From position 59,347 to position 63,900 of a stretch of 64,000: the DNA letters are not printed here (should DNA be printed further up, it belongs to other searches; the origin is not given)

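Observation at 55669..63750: Pseudopilin trio + two paralogous secreted coiled-coil proteins with a conserved (L)A(C/L)HPLMA(K/N)(F/Y)D motif + 1417-aa secreted giant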

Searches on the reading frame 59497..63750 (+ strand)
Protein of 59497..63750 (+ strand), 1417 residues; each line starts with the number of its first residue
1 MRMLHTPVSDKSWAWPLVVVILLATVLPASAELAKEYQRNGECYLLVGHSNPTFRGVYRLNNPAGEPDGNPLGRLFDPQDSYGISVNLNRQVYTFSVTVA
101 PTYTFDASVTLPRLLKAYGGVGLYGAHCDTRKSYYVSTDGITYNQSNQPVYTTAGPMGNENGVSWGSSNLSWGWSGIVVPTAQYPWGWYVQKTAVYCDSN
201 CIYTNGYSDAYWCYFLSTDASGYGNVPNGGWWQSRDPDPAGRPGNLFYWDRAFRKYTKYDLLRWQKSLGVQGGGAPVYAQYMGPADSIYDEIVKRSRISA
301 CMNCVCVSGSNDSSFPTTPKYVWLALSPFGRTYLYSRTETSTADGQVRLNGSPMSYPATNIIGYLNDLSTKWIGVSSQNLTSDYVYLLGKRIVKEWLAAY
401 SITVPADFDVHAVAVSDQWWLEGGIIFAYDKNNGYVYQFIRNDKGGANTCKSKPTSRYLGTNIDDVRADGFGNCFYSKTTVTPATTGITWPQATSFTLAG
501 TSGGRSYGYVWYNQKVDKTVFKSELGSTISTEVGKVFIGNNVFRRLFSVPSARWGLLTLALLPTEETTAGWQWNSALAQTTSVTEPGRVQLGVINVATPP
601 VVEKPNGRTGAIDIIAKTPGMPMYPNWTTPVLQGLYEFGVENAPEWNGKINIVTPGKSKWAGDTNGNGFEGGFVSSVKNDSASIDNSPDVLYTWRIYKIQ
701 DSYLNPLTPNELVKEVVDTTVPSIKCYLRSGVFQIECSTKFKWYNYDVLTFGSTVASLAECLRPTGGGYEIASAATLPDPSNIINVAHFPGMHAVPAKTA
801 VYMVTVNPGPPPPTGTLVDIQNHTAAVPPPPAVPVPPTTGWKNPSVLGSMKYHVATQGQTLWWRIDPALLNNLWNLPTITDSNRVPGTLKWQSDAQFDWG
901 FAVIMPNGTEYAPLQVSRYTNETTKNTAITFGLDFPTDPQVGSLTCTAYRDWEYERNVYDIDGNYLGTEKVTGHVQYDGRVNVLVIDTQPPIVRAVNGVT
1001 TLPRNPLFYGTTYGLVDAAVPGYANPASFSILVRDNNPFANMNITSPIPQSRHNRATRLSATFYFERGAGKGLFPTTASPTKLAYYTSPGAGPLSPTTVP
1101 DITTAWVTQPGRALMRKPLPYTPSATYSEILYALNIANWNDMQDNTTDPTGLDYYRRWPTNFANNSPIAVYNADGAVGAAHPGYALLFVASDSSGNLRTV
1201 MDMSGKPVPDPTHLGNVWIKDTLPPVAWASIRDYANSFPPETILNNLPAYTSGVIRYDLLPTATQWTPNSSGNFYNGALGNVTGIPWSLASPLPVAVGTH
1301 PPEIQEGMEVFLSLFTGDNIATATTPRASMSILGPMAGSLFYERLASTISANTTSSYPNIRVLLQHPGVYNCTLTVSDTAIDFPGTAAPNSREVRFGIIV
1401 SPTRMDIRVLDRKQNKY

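Call 5: search_protein_families(library=pfam, proteins=[window:59497-63750:+], max_evalue=1)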
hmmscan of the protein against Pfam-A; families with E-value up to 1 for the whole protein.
window:59497-63750:+ (1417 aa): 0 families

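Call 6: search_protein_families(library=ncbifam, proteins=[window:59497-63750:+], max_evalue=1)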
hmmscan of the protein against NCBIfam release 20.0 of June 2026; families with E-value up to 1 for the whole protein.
window:59497-63750:+ (1417 aa): 0 families

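Call 8: find_encoding_contigs(protein=window:59497-63750:+, flank=10000, max_places=6)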
Protein window:59497-63750:+ (1417 aa): no gene with exactly this product is on record in the collection.

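Call 27: find_homologous_proteins(query=window:59497-63750:+, max_evalue=0.001)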
Query window:59497-63750:+ (1417 aa): 32 proteins with E <= 0.001 among 8000 candidates.
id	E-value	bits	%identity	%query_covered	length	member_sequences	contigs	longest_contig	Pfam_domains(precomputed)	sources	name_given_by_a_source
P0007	0.0e+0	2037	63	98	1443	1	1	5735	-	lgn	-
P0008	0.0e+0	1650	55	99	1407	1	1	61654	-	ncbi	ncbi:MAG: hypothetical protein WA705_30730 [Candidatus Ozemobacteraceae bacterium]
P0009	0.0e+0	1510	51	99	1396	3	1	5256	-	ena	-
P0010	0.0e+0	1496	51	99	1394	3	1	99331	-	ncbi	ncbi:MAG: hypothetical protein Kow0029_21400 [Candidatus Rifleibacteriota bacterium]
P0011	0.0e+0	1452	49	99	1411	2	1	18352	-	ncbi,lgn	ncbi:MAG TPA: hypothetical protein VIV61_06460 [Candidatus Ozemobacteraceae bacterium]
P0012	0.0e+0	1432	49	99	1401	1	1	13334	-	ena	-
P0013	0.0e+0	1429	48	98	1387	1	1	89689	-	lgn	-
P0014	0.0e+0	1424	49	99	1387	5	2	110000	-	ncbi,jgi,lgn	-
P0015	0.0e+0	1412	49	99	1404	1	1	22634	-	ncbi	-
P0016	0.0e+0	1412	49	99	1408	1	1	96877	-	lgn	-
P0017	0.0e+0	1412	49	98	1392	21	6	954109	-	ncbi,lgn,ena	-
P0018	0.0e+0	1394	48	98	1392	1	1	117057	-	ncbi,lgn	-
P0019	0.0e+0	1387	48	99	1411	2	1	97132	-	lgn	-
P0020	0.0e+0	1385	48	99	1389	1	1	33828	-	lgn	-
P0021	0.0e+0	1384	48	99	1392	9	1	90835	-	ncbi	-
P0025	4.6e-298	1010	40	99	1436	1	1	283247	-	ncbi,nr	ncbi:MAG: hypothetical protein HQM10_13190 [Candidatus Riflebacteria bacterium]|nr:hypothetical prot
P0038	1.3e-38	150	28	52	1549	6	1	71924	-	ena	-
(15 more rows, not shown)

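Call 28: find_encoding_contigs(protein=P0017, flank=10000, max_places=1)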
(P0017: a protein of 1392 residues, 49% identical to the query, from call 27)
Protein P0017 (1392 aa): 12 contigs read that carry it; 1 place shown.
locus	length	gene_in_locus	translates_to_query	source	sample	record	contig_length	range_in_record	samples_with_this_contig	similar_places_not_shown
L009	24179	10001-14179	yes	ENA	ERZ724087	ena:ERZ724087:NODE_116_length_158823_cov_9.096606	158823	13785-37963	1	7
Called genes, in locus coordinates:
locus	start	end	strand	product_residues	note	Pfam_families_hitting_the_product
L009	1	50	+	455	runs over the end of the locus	PF00515:TPR_1 (faint), PF07719:TPR_2 (faint), PF13181:TPR_8 (faint), PF13428:TPR_14 (faint), PF12895:ANAPC3 (faint), PF14559:TPR_19, PF13414:TPR_11, PF13432:TPR_16 (weak), +1 more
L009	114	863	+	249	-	-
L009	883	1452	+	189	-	PF00857:Isochorismatase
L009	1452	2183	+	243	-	-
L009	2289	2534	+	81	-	PF12838:Fer4_7 (faint), PF13187:Fer4_9 (faint), PF14697:Fer4_21 (faint), PF25160:LdpA_Fe-S-bd (faint), PF13484:Fer4_16 (faint), PF00037:Fer4 (weak), PF12797:Fer4_2 (faint), PF12837:Fer4_6 (faint), +2 more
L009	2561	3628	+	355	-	PF01855:POR_N, PF02780:Transketolase_C (weak), PF17147:PFOR_II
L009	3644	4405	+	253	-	PF02775:TPP_enzyme_C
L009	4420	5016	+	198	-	PF01558:POR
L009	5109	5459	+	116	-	PF02410:RsfS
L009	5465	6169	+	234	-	PF20260:PUA_4 (weak), PF04452:Methyltrans_RNA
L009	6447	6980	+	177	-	-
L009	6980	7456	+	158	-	-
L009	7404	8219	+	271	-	-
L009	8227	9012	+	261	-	-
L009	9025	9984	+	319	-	-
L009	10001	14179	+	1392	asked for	-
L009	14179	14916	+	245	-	-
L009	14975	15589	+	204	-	PF04773:FecR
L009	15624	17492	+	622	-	PF05226:CHASE2, PF07228:SpoIIE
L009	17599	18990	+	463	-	-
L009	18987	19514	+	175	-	-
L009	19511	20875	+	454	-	-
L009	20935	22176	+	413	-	PF00919:UPF0004, PF04055:Radical_SAM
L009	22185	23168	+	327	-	PF08239:SH3_3 (weak)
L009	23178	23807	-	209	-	-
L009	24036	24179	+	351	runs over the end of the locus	-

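Call 29: find_encoding_contigs(protein=P0025, flank=10000, max_places=1)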
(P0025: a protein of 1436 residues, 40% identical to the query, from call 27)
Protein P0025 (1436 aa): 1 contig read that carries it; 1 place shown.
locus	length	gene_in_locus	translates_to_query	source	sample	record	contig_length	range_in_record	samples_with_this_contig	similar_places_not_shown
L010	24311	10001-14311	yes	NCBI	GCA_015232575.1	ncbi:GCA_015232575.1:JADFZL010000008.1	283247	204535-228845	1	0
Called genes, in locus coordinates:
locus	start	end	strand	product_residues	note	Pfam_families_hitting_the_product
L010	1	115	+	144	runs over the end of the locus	-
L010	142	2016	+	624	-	PF00263:Secretin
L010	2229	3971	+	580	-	-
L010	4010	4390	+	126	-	PF00072:Response_reg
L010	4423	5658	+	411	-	PF06580:His_kinase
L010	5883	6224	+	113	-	-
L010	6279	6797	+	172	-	-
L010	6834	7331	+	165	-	-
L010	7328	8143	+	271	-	-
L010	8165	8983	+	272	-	-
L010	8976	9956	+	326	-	-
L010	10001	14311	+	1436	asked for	-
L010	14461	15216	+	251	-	-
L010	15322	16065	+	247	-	PF00072:Response_reg, PF04397:LytTR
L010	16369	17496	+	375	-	PF00155:Aminotran_1_2, PF00266:Aminotran_5, PF01041:DegT_DnrJ_EryC1, PF01053:Cys_Met_Meta_PP, PF01212:Beta_elim_lyase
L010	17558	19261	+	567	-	PF07244:POTRA, PF01103:Omp85, PF19143:Omp85_2 (weak), PF03865:ShlB (weak)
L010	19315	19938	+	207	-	PF03938:OmpH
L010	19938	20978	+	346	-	PF04613:LpxD, PF25087:GMPPB_C, PF14602:Hexapep_2 (faint), PF00132:Hexapep (weak), PF25084:LbH_EIF2B (weak), PF00132:Hexapep (weak)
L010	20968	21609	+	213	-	-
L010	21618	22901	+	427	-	PF03331:LpxC, PF22817:ApeP-like (weak), PF07977:FabA, PF22818:ApeI-like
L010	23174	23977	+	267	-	PF25084:LbH_EIF2B (faint), PF25087:GMPPB_C, PF00132:Hexapep, PF13720:Acetyltransf_11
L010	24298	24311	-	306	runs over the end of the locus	PF04227:Indigoidine_A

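Call 30: find_encoding_contigs(protein=P0038, flank=10000, max_places=1)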
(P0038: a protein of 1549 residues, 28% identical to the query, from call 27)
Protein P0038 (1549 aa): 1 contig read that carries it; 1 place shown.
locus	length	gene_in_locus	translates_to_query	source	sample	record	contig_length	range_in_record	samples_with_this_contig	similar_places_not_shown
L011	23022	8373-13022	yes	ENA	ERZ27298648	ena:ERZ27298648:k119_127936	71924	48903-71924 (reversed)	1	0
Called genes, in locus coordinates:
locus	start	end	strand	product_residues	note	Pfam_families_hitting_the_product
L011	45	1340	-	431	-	-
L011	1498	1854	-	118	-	PF01740:STAS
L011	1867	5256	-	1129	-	PF13116:YhdP (faint), PF05359:DUF748 (faint)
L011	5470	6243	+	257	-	PF07963:N_methyl (weak)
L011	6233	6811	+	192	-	-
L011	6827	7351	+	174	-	-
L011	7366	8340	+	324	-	-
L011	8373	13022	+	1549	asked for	-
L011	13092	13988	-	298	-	-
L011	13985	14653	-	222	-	-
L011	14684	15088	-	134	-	-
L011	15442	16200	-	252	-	PF00551:Formyl_trans_N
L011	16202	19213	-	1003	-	PF00501:AMP-binding, PF00368:HMG-CoA_red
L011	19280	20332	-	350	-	-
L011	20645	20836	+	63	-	PF03966:Trm112p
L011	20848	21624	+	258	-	PF01261:AP_endonuc_2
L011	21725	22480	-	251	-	-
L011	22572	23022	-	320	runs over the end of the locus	PF02608:Bmp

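Call 70: predict_structure(alignment_id=A4)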
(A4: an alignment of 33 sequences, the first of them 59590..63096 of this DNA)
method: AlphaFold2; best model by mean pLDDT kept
length: 1169 residues; sequences in the alignment: 33
mean_pLDDT: 84.3   pTM: 0.52
mean pLDDT of the five models: 84.3, 84.1, 82.9, 82.4, 81.8
residues with pLDDT >= 90: 419; 70-90: 639; 50-70: 96; < 50: 15
segments of 3 or more residues with pLDDT < 50: 271-277, 1134-1137
pLDDT, mean of each block of 10 residues (from residue 1): 78 91 91 80 88 88 88 89 83 60 81 86 80 74 81 90 76 79 89 91 80 80 90 89 79 87 80 51 84 88 91 90 86 92 87 92 90 84 84 90 91 82 86 91 93 91 94 94 95 82 93 95 91 90 93 88 83 86 83 67 90 77 80 85 82 68 93 86 92 90 93 81 76 86 69 76 89 82 80 65 71 91 90 85 82 85 89 91 82 77 91 91 87 86 89 93 87 75 77 81 94 91 93 82 82 91 89 84 92 91 86 60 73 52 73 85 79
secondary structure, 60 per line:
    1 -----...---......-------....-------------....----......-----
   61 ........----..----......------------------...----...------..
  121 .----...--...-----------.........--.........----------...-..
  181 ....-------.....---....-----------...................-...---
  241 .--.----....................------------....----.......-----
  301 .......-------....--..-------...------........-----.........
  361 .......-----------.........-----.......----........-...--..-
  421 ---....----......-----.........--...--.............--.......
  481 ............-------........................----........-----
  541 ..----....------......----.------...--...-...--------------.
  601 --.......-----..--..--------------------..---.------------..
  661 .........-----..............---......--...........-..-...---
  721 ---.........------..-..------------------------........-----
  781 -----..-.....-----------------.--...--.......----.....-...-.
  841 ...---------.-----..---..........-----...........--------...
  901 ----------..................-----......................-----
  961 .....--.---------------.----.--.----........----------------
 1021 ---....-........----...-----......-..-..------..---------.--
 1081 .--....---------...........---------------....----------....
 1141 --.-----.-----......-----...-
elements in order (helices of 4 or more, strands of 3 or more residues): E12-17 E25-28 E42-45 E50-55 E61-68 E79-84 E103-105 E110-112 E119-121 E126-128 E131-133 E145-153 E156-164 E179-184 E192-196 E200-203 E215-233 E249-268 E281-284 E289-295 E301-307 E315-318 E330-332 E339-346 E352-358 H359-367 E379-387 E393-399 E404-411 E424-427 E432-437 E443-451 E462-471 E474-492 E500-519 H520-523 H528-535 E547-550 E557-562 E579-581 E583-585 E603-609 E659-669 E675-688 E692-697 E700-710 H724-730 E768-775 E789-793 E814-816 E819-825 E830-834 H840-843 E864-873 E879-889 E898-900 E911-928 E934-955 E961-965 E997-1004 H1024-1027 E1029-1036 E1041-1043 H1049-1054 E1084-1087 E1097-1104 H1137-1140 E1155-1160 E1166-1168

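Call 73: fold_search(model_id=the predicted structure, library=pdb)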
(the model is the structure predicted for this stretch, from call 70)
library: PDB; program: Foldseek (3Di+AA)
matches with E <= 10: 954; with E <= 0.001: 42
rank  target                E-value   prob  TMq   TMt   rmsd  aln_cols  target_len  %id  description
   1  8xen_A                1.1e-09  0.99  0.10  0.11  26.5      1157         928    9  Cryo-EM structure of integrin ITGAV/ITGB3 complex, conformation 4 (released 2024-12-18)
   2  4mmz_A                1.0e-08  0.96  0.09  0.11  46.5      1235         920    8  Integrin AlphaVBeta3 ectodomain bound to an antagonistic tenth domain of Fibronectin (released 2014-03-26)
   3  3ije_A                2.2e-08  0.98  0.11  0.13  44.8      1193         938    8  Crystal structure of the complete integrin alhaVbeta3 ectodomain plus an Alpha/beta transmembrane fragment (released 2009-09-29)
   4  8xer_A                5.4e-08  0.94  0.11  0.12  28.3      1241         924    8  Cryo-EM structure of integrin ITGAV, ITGB3 and Cilengitide TFA complex, conformation 1 (released 2024-12-18)
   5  6avq_A                7.3e-08  0.90  0.09  0.11  46.5      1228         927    9  The Therapeutic Antibody LM609 Selectively Inhibits Ligand Binding to Human alpha-V beta-3 Integrin via Steric Hindran (released 2017-11-01)
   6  8xei_A                1.7e-07  0.90  0.10  0.12  46.0      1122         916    8  Cryo-EM structure of integrin ITGAV/ITGB3 complex, conformation 1 (released 2024-12-18)
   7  6avr_A                2.6e-07  0.89  0.12  0.13  40.0      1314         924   10  Human alpha-V beta-3 Integrin (intermediate conformation) in complex with the therapeutic antibody LM609 (released 2017-11-01)
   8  4mmx_A                6.7e-07  0.75  0.09  0.10  45.6      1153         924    9  Integrin AlphaVBeta3 ectodomain bound to the tenth domain of Fibronectin (released 2014-03-26)
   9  9bfp_A                2.7e-06  0.77  0.11  0.12  45.7      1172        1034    8  Cryo-EM structure of Sevenless extracellular domain (monomer) (released 2025-01-29)
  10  9ba4_A                2.8e-06  0.38  0.08  0.09  39.7      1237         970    7  Full-length cross-linked Contactin 2 (CNTN2) (released 2024-07-17)
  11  3k6s_E                4.5e-06  0.63  0.10  0.12  47.8      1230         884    7  Structure of integrin alphaXbeta2 ectodomain (released 2010-01-12)
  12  6iaa_A                4.7e-06  0.69  0.08  0.11  54.8      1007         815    9  hRobo2 ectodomain (released 2019-03-13)
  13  3prx_A                5.2e-06  0.69  0.07  0.05  47.5       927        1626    8  Structure of Complement C5 in Complex with CVF and SSL7 (released 2011-01-19)
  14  8avb_B                9.2e-06  0.69  0.07  0.12  29.0       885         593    9  Cryo-EM structure for mouse leptin in complex with the mouse LEP-R ectodomain (1:2 mLEP:mLEPR model). (released 2023-04-05)
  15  8cml_E                1.2e-05  0.75  0.08  0.12  45.9       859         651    8  Cryo-EM structure of complement C5 in complex with nanobodies UNbC5-1 and UNbC5-2 (released 2023-09-27)
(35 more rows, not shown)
